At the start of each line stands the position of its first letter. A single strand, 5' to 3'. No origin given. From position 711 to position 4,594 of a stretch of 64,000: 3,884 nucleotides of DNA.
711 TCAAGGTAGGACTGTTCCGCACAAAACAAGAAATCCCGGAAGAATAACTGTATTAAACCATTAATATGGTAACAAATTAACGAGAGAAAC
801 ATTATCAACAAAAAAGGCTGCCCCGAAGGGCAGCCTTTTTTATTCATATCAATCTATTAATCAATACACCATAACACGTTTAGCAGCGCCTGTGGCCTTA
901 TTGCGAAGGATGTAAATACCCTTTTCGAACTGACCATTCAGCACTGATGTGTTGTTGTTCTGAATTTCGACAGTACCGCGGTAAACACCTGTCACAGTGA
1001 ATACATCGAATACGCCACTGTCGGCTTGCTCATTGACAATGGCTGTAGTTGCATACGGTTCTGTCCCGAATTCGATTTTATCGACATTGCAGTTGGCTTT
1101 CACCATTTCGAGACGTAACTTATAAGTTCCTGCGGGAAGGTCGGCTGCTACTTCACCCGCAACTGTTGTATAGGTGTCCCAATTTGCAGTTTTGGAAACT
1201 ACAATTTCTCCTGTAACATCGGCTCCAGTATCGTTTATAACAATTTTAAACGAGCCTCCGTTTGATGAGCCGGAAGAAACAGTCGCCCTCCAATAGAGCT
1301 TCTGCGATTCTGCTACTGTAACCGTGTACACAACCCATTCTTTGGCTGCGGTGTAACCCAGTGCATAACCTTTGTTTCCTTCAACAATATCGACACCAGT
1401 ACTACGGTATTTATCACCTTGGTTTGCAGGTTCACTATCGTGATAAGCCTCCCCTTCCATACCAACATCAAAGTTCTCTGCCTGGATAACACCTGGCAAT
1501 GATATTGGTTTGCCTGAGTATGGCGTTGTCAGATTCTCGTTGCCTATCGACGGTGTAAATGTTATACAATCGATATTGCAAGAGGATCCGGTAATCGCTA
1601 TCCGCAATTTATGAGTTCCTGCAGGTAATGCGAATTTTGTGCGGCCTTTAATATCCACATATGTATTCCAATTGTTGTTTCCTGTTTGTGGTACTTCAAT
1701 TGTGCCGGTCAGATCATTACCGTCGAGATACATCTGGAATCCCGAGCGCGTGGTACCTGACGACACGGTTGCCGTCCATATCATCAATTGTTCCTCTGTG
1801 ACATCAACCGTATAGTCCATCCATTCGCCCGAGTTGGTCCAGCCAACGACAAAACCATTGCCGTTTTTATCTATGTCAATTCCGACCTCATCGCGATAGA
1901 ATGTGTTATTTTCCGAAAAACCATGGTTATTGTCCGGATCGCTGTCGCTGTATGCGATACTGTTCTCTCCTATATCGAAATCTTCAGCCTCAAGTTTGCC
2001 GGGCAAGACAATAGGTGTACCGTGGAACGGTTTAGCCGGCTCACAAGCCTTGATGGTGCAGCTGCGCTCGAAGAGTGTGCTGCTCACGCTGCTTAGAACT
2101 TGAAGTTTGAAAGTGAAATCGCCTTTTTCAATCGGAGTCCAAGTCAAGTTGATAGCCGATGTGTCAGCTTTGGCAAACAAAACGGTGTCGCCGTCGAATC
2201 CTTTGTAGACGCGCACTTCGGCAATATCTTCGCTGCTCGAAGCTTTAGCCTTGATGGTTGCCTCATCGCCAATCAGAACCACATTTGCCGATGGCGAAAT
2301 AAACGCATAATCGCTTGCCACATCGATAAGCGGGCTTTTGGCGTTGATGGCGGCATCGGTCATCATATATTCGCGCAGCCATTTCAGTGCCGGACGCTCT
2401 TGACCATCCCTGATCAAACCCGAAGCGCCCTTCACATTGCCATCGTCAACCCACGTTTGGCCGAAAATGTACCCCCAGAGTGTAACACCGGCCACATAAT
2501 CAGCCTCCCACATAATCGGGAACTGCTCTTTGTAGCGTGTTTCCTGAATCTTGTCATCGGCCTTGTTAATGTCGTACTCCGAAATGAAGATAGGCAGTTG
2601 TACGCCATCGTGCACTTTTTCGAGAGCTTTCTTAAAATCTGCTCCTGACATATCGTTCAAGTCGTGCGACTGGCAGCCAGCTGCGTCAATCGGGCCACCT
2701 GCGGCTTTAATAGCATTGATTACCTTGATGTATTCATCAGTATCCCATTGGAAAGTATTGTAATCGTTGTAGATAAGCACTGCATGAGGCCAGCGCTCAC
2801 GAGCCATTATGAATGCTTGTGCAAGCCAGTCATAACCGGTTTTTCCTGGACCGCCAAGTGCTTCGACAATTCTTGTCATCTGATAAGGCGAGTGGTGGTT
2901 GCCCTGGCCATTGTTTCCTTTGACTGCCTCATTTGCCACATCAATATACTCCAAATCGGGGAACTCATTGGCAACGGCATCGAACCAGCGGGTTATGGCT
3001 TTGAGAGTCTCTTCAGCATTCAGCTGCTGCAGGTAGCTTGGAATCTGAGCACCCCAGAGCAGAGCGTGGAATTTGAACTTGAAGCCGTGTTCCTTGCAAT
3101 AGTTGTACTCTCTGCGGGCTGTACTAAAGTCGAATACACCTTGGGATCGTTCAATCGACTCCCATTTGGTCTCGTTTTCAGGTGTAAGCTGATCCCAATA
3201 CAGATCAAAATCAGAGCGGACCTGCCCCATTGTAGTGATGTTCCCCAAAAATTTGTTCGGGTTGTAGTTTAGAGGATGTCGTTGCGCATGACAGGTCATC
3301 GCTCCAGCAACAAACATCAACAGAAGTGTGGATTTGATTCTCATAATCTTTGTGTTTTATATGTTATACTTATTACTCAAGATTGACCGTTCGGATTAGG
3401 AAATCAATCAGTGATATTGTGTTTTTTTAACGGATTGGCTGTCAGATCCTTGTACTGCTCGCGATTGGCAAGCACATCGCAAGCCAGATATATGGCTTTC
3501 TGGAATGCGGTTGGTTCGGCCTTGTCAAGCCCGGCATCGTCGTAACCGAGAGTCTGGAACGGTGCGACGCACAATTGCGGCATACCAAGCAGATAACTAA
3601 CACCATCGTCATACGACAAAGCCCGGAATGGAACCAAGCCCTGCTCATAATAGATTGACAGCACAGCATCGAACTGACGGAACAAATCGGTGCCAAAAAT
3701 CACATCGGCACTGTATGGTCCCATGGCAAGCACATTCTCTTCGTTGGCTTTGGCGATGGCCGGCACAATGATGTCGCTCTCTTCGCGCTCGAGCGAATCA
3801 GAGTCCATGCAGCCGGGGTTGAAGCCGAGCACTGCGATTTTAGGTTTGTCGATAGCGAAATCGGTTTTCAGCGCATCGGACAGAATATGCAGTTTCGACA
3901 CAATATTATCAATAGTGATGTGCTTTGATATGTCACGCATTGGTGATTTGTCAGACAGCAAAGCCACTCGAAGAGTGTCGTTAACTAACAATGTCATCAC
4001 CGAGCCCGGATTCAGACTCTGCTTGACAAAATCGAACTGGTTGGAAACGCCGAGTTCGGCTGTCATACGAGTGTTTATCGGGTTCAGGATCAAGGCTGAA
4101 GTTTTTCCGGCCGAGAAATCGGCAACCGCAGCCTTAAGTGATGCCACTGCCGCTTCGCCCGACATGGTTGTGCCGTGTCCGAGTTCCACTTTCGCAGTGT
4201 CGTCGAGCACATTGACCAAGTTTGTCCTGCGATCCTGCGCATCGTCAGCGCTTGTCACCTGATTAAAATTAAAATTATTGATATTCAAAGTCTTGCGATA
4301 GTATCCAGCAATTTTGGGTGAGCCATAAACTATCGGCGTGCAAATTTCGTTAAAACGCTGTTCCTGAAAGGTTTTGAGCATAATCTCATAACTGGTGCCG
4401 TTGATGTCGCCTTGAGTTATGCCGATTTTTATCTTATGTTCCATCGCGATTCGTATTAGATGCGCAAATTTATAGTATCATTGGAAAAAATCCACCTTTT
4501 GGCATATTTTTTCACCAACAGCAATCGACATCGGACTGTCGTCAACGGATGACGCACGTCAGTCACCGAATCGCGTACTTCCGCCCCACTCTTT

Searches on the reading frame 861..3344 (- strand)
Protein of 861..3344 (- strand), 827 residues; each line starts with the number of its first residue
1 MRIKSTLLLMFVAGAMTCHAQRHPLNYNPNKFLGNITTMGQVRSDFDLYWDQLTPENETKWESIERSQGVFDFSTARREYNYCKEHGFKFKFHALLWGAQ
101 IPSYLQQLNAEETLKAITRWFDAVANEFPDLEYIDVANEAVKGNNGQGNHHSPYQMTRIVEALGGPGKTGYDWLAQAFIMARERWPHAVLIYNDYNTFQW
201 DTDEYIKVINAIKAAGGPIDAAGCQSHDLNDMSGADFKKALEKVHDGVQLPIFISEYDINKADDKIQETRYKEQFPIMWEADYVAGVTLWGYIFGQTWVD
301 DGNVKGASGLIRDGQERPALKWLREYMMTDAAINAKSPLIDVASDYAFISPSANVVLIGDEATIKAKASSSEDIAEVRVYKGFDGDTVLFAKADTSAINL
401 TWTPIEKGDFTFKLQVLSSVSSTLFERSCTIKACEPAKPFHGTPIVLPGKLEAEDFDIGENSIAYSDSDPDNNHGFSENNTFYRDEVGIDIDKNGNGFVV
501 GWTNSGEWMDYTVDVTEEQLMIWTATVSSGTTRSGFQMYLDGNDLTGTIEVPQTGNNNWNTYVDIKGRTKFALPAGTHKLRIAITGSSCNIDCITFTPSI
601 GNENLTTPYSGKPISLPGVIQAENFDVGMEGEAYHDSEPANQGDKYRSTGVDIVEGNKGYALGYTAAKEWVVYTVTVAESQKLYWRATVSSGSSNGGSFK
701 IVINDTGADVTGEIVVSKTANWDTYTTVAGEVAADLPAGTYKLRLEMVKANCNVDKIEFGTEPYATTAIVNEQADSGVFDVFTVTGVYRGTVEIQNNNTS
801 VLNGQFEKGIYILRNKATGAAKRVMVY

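Call 44: search_protein_families(library=pfam, proteins=[window:861-3344:-])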
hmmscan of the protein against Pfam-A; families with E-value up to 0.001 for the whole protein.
window:861-3344:- (827 aa): 4 families
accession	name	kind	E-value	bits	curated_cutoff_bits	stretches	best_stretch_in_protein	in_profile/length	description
PF00331.26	Glyco_hydro_10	-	3.4e-54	184.6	22.1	1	41-324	27-309/311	Glycosyl hydrolase family 10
PF03422.21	CBM_6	-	1.2e-32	113.3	28.9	2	483-597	5-124/125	Carbohydrate binding module (family 6)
PF18099.7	CBM_35_2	-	9.9e-07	29.2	23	1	490-592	6-108/112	Carbohydrate binding module (family 35)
PF07495.19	Y_Y_Y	-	0.0008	19.7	26.6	0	381-426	15-56/65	Y_Y_Y domain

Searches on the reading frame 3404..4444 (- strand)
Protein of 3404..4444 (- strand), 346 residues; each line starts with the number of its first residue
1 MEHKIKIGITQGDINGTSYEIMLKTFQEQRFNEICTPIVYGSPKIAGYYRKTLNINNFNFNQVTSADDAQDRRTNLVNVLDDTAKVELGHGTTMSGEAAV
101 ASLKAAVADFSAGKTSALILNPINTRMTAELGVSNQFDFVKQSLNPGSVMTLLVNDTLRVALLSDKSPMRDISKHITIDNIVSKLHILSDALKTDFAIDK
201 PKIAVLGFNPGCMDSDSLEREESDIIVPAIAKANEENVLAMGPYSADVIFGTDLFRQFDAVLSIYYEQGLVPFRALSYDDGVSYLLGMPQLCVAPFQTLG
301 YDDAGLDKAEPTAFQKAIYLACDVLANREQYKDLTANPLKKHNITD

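Call 44: search_protein_families(library=pfam, proteins=[window:3404-4444:-])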
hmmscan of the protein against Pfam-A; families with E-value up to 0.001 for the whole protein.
window:3404-4444:- (346 aa): 1 family
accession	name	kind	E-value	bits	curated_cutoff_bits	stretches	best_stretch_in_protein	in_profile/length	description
PF04166.17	PdxA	-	1.3e-72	245.1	27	1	33-321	1-286/286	Pyridoxal phosphate biosynthetic protein PdxA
